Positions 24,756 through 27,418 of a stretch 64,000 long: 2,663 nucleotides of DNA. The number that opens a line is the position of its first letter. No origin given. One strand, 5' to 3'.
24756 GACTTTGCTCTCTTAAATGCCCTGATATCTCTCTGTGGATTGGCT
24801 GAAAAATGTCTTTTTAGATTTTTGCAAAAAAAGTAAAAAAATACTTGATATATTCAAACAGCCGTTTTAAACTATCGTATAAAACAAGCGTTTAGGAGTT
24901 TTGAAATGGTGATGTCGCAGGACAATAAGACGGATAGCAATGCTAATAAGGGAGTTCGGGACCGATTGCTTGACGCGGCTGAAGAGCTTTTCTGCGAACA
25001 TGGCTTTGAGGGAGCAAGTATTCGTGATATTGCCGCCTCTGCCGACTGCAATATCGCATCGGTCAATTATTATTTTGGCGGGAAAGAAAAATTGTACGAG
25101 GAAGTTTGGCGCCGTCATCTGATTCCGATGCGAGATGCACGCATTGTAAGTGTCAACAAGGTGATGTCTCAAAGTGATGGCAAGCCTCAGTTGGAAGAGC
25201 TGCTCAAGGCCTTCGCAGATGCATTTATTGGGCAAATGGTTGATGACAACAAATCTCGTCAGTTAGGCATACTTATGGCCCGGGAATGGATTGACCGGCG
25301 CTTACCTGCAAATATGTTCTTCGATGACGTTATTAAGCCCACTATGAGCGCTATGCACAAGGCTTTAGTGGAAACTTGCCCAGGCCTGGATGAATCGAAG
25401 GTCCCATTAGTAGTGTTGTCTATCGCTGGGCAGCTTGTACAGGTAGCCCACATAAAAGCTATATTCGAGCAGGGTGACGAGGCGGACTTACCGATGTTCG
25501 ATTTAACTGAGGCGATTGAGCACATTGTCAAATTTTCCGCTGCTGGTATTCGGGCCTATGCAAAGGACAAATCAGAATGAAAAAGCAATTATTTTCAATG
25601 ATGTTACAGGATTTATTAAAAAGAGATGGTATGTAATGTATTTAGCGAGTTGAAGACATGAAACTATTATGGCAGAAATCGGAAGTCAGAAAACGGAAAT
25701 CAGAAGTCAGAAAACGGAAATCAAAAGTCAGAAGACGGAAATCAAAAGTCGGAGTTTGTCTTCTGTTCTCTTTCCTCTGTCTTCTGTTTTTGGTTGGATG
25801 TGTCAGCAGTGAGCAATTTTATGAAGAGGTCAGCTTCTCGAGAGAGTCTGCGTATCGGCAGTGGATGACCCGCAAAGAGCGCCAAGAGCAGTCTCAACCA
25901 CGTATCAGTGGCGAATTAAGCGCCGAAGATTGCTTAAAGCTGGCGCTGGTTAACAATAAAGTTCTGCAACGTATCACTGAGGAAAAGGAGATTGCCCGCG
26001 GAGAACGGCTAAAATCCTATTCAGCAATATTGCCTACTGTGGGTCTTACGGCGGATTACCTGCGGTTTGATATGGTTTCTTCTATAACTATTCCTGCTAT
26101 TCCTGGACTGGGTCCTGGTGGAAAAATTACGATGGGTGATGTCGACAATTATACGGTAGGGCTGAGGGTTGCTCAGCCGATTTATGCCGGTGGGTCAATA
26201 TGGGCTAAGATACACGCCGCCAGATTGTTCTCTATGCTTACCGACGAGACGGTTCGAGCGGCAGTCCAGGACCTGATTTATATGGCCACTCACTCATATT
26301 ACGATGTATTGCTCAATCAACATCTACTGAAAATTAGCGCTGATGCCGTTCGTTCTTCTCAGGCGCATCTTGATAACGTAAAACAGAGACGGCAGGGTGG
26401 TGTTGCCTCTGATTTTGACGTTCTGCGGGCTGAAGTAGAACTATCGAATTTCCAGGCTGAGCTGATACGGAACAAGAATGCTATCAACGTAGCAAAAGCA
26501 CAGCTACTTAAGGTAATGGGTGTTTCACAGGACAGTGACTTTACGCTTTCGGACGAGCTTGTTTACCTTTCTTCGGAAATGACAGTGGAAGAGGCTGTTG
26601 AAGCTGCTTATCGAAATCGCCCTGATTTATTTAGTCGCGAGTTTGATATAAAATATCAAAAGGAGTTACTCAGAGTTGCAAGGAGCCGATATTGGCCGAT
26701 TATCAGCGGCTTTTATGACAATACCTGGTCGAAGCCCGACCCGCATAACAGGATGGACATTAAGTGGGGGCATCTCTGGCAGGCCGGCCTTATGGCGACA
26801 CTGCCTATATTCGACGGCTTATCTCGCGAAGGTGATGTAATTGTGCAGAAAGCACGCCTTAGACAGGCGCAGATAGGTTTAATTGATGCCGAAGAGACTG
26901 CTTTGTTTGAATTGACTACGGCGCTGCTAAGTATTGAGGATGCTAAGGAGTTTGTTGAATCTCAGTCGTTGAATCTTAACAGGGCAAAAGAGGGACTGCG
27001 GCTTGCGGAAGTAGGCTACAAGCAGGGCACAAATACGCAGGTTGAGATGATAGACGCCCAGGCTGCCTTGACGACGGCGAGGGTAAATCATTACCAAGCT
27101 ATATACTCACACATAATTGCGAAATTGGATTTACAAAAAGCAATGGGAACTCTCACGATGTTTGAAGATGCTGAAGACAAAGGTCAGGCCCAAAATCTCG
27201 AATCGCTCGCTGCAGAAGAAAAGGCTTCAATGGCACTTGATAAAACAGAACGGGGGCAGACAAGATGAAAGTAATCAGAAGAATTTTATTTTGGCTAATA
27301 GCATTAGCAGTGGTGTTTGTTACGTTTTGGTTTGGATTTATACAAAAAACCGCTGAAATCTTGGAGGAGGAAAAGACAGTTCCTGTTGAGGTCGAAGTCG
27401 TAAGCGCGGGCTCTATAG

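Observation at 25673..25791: Purine-rich then pyrimidine-rich heptamer arrays make up the whole signal peptide of the TolC-family gene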

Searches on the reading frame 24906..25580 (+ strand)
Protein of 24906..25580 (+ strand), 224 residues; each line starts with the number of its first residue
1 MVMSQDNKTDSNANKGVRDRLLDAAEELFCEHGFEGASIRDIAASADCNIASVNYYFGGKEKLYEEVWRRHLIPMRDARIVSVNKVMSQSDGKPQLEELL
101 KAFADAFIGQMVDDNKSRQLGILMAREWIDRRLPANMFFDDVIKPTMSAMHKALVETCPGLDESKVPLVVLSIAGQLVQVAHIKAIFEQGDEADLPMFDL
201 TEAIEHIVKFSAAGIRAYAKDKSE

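Call 48: find_encoding_contigs(protein=window:24906-25580:+, flank=900, max_places=10)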
Protein window:24906-25580:+ (224 aa): no gene with exactly this product is on record in the collection.
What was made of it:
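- Tried and rejected: (5) The TetR-neighbour look-up failed because the recorded gene call starts one codon later (call 48).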

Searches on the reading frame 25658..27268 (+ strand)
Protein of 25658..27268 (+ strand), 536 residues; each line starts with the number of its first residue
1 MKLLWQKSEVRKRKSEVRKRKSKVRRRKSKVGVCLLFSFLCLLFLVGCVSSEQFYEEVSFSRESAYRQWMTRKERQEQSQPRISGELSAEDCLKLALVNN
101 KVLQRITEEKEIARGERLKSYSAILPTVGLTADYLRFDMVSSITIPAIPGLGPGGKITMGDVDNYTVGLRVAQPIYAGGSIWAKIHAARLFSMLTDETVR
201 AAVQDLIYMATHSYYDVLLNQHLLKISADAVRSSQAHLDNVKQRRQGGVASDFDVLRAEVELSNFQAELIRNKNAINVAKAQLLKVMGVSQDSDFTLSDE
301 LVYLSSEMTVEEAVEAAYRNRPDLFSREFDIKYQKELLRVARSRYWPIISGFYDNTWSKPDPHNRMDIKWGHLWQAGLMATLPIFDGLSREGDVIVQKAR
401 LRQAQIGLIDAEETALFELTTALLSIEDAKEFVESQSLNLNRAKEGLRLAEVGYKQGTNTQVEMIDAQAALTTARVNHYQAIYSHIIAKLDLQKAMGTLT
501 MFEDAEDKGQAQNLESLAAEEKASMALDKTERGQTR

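Call 9: find_encoding_contigs(protein=window:25658-27268:+, flank=10000, max_places=6)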
Protein window:25658-27268:+ (536 aa): 12 contigs read that carry it; 6 places shown.
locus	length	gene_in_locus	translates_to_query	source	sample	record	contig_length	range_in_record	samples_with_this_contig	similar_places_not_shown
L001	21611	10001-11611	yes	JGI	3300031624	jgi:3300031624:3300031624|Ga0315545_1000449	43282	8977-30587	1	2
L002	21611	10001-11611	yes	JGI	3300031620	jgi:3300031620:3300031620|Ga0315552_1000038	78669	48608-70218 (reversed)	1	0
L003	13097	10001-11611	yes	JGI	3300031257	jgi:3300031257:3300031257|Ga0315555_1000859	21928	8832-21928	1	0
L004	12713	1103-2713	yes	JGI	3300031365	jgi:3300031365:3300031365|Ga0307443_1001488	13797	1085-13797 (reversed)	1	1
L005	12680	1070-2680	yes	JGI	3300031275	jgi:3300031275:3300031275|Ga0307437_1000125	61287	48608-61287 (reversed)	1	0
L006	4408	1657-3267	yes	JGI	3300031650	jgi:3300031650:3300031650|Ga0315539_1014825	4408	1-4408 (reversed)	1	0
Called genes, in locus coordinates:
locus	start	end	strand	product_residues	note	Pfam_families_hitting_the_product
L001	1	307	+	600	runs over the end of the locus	PF03648:Glyco_hydro_67N (weak), PF16126:DUF4838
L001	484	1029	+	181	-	PF04542:Sigma70_r2, PF08281:Sigma70_r4_2, PF04545:Sigma70_r4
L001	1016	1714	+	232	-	-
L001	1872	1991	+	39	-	-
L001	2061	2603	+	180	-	PF07638:Sigma70_ECF (weak), PF04542:Sigma70_r2, PF08281:Sigma70_r4_2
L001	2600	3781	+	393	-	-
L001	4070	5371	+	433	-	PF14417:MEDS, PF07730:HisKA_3 (weak), PF02518:HATPase_c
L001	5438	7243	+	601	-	PF16586:DUF5060, PF12904:Collagen_bind_2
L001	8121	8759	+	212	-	-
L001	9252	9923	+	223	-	PF00440:TetR_N, PF09209:CecR_C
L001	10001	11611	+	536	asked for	PF02321:OEP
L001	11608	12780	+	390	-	PF25917:BSH_RND, PF25973:BSH_CzcB (weak), PF25954:Beta-barrel_RND_2, PF25989:YknX_C, PF25967:RND-MFP_C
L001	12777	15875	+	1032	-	PF00873:ACR_tran, PF02355:SecD_SecF_C (faint), PF03176:MMPL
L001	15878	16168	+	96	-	-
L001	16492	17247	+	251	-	PF01182:Glucosamine_iso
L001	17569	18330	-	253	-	PF08861:DUF1828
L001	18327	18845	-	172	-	-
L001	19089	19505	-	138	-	PF05489:Phage_tail_X (weak), PF01476:LysM (weak)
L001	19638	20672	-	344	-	PF13489:Methyltransf_23, PF08241:Methyltransf_11, PF08242:Methyltransf_12, PF13649:Methyltransf_25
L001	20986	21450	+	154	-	PF13701:DDE_Tnp_1_4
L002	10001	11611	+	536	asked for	PF02321:OEP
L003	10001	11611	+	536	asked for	PF02321:OEP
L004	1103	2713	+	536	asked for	PF02321:OEP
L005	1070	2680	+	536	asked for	PF02321:OEP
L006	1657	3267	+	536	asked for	PF02321:OEP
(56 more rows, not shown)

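Call 20: find_homologous_proteins(query=window:25658-27265:+, max_evalue=1e-30)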
Query window:25658-27265:+ (536 aa): 764 proteins with E <= 1e-30 among 8000 candidates; the best 120 are listed.
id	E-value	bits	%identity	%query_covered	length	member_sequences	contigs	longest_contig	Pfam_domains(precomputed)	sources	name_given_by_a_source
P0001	0.0e+0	1176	100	100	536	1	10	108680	PF02321.24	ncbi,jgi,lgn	-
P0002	0.0e+0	1044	89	100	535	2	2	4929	PF02321.24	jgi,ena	-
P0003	0.0e+0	1037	88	100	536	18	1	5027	PF02321.24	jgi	-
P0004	0.0e+0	1028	87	100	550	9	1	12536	PF02321.24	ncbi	-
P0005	0.0e+0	1015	88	100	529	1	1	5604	PF02321.24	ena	-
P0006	0.0e+0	1015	88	100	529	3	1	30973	PF02321.24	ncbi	-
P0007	1.7e-298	1008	87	100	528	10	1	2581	PF02321.24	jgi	-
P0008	6.9e-298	1006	87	100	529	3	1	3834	PF02321.24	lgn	-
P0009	1.3e-297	1005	87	100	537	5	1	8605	PF02321.24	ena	-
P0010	3.2e-291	984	88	96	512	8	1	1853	PF02321.24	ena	-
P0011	9.7e-290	979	84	100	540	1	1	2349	PF02321.24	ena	-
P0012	8.1e-289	976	84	100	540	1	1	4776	PF02321.24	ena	-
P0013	2.0e-285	965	85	100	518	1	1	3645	PF02321.24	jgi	-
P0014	6.0e-282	954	82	100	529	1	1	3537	PF02321.24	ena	-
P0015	3.3e-281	951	83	100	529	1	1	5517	PF02321.24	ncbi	-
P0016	2.7e-280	948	83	100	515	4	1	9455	PF02321.24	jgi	-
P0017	1.9e-277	939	85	96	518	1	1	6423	PF02321.24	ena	-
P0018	5.6e-277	937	84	96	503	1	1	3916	PF02321.24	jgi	-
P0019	3.7e-276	935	80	100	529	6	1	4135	PF02321.24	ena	-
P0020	1.3e-274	929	81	100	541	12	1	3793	PF02321.24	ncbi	-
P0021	4.3e-274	928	87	92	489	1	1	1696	PF02321.24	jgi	-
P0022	4.6e-274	928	82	100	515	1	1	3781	PF02321.24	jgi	-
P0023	7.5e-274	927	84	96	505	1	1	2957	PF02321.24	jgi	-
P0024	4.9e-273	924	83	96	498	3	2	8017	PF02321.24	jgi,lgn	-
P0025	3.9e-271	918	81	95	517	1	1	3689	PF02321.24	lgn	-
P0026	3.4e-268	908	79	100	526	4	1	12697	PF02321.24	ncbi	ncbi:MAG: TolC family protein [Sedimentisphaerales bacterium]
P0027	2.9e-263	892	80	96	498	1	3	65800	PF02321.24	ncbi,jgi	-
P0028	3.0e-260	882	79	95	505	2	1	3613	PF02321.24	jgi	-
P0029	1.0e-256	870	81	93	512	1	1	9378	PF02321.24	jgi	-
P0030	1.9e-256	869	78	95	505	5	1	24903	PF02321.24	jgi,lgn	-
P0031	2.6e-252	856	78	94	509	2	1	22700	PF02321.24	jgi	-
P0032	7.9e-249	844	76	95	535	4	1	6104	PF02321.24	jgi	jgi:outer membrane protein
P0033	9.9e-248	841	73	100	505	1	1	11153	PF02321.24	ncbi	-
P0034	3.2e-247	839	78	92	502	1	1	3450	PF02321.24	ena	-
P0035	1.1e-245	834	73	100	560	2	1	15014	PF02321.24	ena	-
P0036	1.4e-245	834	73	100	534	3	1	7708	PF02321.24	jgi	jgi:outer membrane protein TolC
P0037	3.5e-244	829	75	94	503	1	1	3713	PF02321.24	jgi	jgi:outer membrane protein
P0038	1.3e-242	824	74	95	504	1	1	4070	PF02321.24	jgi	jgi:outer membrane protein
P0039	1.0e-241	821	74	94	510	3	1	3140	PF02321.24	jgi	-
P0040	9.5e-240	814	74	94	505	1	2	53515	PF02321.24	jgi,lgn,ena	-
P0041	1.3e-239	814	78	89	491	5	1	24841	PF02321.24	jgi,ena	-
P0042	1.4e-239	814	69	99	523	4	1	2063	PF02321.24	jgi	-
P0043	6.4e-239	812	75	93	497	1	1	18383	PF02321.24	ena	-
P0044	6.4e-239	812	71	99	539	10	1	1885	PF02321.24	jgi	jgi:outer membrane protein TolC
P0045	3.5e-238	809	75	93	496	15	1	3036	PF02321.24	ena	-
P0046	4.6e-238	809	75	93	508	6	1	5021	PF02321.24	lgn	-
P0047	1.3e-237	807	75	90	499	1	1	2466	PF02321.24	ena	-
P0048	1.4e-237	807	74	93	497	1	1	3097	PF02321.24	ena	-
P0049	1.4e-237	807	76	91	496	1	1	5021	PF02321.24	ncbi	-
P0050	1.7e-237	807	75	92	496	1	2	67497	PF02321.24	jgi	jgi:outer membrane protein TolC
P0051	2.5e-237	806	74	90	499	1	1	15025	PF02321.24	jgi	jgi:outer membrane protein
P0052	3.3e-237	806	76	92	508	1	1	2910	PF02321.24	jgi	jgi:outer membrane protein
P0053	7.6e-237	805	75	93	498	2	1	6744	PF02321.24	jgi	-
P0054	2.3e-236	803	74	93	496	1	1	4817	PF02321.24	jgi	jgi:outer membrane protein TolC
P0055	4.4e-236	802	74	93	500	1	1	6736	PF02321.24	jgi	jgi:outer membrane protein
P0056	8.0e-236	801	76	91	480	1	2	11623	PF02321.24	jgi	jgi:outer membrane protein TolC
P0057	8.7e-236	801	74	90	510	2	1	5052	PF02321.24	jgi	-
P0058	1.2e-235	801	76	91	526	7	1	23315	PF02321.24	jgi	jgi:outer membrane protein TolC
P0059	1.8e-235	800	76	88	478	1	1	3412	PF02321.24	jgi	jgi:outer membrane protein TolC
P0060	4.4e-235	799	74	93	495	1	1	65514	PF02321.24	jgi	jgi:outer membrane protein TolC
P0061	4.7e-235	799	73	95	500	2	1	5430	PF02321.24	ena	-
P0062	6.0e-235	799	74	93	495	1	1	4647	PF02321.24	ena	-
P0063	8.5e-235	798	75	91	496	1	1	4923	PF02321.24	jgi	jgi:outer membrane protein TolC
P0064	9.6e-235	798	74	93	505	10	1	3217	PF02321.24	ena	-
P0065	1.8e-234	797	73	93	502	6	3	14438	PF02321.24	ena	-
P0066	1.8e-234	797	71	94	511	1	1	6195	PF02321.24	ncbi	-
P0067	2.1e-234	797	75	91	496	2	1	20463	PF02321.24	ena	-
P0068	4.9e-234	796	74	93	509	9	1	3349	PF02321.24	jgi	jgi:outer membrane protein TolC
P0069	1.3e-233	794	71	95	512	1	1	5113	PF02321.24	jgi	-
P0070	1.6e-233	794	74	92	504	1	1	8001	PF02321.24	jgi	jgi:outer membrane protein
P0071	4.0e-233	793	69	100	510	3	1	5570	PF02321.24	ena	-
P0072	8.5e-233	791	71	93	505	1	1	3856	PF02321.24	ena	-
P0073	2.7e-232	790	69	100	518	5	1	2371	PF02321.24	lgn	-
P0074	3.8e-232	789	72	94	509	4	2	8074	PF02321.24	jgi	-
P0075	3.9e-232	789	76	87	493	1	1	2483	PF02321.24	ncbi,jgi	jgi:outer membrane protein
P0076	6.6e-232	789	73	94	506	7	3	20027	PF02321.24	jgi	-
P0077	9.7e-232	788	73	92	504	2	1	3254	PF02321.24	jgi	-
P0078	1.3e-231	788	72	94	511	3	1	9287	PF02321.24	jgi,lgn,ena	-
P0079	1.6e-231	787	71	93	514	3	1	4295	PF02321.24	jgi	-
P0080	1.2e-230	784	68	100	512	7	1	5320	PF02321.24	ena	-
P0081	1.4e-230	784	68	98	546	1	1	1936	PF02321.24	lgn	-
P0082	1.9e-230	784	72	92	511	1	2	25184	PF02321.24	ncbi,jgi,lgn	-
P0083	7.1e-230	782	74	89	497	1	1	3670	PF02321.24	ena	-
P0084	3.1e-229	780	73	87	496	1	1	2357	PF02321.24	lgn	-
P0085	3.3e-229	780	71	94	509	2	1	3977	PF02321.24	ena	-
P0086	3.7e-229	779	75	88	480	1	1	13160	PF02321.24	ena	-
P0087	3.7e-229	779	75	88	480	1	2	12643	PF02321.24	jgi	-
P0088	6.9e-229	779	75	88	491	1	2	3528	PF02321.24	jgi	-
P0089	1.5e-228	777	75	87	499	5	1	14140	PF02321.24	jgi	-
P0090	8.3e-228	775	71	93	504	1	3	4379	PF02321.24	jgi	jgi:outer membrane protein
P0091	1.0e-227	775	70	94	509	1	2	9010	PF02321.24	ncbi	-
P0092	1.4e-227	774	70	93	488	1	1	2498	PF02321.24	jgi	-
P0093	2.2e-227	774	70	94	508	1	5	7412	PF02321.24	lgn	-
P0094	4.7e-227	773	76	87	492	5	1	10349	PF02321.24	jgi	jgi:outer membrane protein TolC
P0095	6.1e-227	772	76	85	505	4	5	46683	PF02321.24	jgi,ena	jgi:outer membrane protein TolC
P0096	7.9e-227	772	73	89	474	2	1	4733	PF02321.24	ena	-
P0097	1.2e-226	771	72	93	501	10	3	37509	PF02321.24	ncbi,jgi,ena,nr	ncbi:MAG TPA: TolC family protein [Sedimentisphaerales bacterium]|nr:TolC family protein [Sedimentis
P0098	1.4e-226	771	75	85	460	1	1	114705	PF02321.24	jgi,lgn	jgi:outer membrane protein TolC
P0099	1.6e-226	771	69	95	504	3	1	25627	PF02321.24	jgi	jgi:outer membrane protein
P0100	2.3e-226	770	74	87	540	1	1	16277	PF02321.24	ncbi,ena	-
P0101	2.5e-226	770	74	88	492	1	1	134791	PF02321.24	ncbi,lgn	-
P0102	3.2e-226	770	70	93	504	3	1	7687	PF02321.24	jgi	-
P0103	5.1e-226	769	70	93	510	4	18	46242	PF02321.24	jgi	-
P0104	9.1e-226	768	74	86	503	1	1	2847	PF02321.24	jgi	jgi:outer membrane protein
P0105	9.5e-226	768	70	92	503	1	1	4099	PF02321.24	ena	-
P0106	1.4e-225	768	69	96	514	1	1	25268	PF02321.24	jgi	jgi:outer membrane protein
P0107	1.7e-225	767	69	93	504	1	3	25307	PF02321.24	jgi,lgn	jgi:outer membrane protein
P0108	2.5e-225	767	69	94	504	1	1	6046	PF02321.24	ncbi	-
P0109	3.2e-225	767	75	85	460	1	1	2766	PF02321.24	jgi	jgi:outer membrane protein TolC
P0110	3.8e-225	766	71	92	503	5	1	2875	PF02321.24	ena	-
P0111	3.9e-225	766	70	92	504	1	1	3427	PF02321.24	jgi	jgi:outer membrane protein TolC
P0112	4.2e-225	766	74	87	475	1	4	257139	PF02321.24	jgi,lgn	jgi:outer membrane protein TolC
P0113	6.7e-225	765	71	91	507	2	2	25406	PF02321.24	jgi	jgi:outer membrane protein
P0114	6.8e-225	765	74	90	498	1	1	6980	PF02321.24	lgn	-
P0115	8.6e-225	765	69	93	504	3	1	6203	PF02321.24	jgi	-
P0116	9.0e-225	765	70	93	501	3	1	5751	PF02321.24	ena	-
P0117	1.2e-224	765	71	91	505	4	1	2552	PF02321.24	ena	-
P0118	1.2e-224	765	70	93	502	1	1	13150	PF02321.24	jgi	jgi:outer membrane protein TolC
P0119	1.6e-224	764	72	94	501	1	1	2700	PF02321.24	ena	-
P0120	2.7e-224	763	71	90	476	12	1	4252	PF02321.24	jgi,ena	-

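Call 25: find_encoding_contigs(protein=P0071, flank=1500, max_places=1)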
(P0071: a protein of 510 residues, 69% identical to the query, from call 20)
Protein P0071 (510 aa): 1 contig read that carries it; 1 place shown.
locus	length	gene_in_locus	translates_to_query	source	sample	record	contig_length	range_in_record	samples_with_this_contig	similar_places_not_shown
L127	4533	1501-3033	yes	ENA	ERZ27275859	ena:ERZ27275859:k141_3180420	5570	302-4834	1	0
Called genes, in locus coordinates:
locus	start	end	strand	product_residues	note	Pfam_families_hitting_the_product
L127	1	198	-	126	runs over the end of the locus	-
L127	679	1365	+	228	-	PF00440:TetR_N, PF09209:CecR_C (weak), PF17939:TetR_C_30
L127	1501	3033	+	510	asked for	PF02321:OEP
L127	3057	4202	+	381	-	PF25917:BSH_RND, PF25973:BSH_CzcB, PF25967:RND-MFP_C (faint), PF25954:Beta-barrel_RND_2, PF25989:YknX_C (weak)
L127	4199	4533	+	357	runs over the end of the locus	?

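Call 26: find_encoding_contigs(protein=P0016, flank=1500, max_places=1)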
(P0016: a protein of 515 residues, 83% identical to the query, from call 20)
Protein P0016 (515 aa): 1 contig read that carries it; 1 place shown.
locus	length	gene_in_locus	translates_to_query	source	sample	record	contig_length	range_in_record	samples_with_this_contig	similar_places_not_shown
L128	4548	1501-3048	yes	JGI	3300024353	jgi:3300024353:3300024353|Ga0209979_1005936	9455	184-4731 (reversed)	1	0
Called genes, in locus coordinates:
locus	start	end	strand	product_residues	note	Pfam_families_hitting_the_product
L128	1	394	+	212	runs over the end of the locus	-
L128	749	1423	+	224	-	PF00440:TetR_N, PF09209:CecR_C, PF17939:TetR_C_30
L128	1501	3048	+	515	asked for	PF02321:OEP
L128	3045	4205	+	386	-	PF25917:BSH_RND, PF25973:BSH_CzcB (weak), PF25954:Beta-barrel_RND_2, PF25967:RND-MFP_C, PF25989:YknX_C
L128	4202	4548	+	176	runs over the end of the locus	?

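Call 27: find_encoding_contigs(protein=P0011, flank=1500, max_places=1)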
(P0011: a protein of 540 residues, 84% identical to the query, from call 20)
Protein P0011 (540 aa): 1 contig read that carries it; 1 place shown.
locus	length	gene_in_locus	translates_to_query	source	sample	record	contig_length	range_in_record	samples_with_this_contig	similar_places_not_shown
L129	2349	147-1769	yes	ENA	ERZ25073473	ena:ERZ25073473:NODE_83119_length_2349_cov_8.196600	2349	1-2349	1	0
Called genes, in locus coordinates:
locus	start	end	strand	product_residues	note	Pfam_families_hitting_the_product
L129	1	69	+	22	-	?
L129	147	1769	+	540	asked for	PF02321:OEP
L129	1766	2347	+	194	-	?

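Call 28: find_encoding_contigs(protein=P0025, flank=1500, max_places=1)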
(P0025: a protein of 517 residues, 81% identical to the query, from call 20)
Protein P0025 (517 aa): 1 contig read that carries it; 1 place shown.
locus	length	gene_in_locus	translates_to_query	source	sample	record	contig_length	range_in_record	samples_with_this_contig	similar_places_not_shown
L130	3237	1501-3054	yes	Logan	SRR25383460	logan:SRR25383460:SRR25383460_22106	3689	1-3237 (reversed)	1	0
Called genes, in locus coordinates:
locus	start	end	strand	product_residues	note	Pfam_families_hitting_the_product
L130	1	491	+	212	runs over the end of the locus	-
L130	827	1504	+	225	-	PF00440:TetR_N, PF09209:CecR_C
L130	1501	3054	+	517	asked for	PF02321:OEP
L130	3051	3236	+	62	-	?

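Call 57: search_protein_families(library=pfam, proteins=[window:25658-27265:+], max_evalue=0.001)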
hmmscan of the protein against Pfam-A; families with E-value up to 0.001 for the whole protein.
window:25658-27265:+ (536 aa): 1 family
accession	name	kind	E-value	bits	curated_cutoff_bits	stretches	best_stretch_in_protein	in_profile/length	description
PF02321.23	OEP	-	1.6e-57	194.8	22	2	90-288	2-187/187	Outer membrane efflux protein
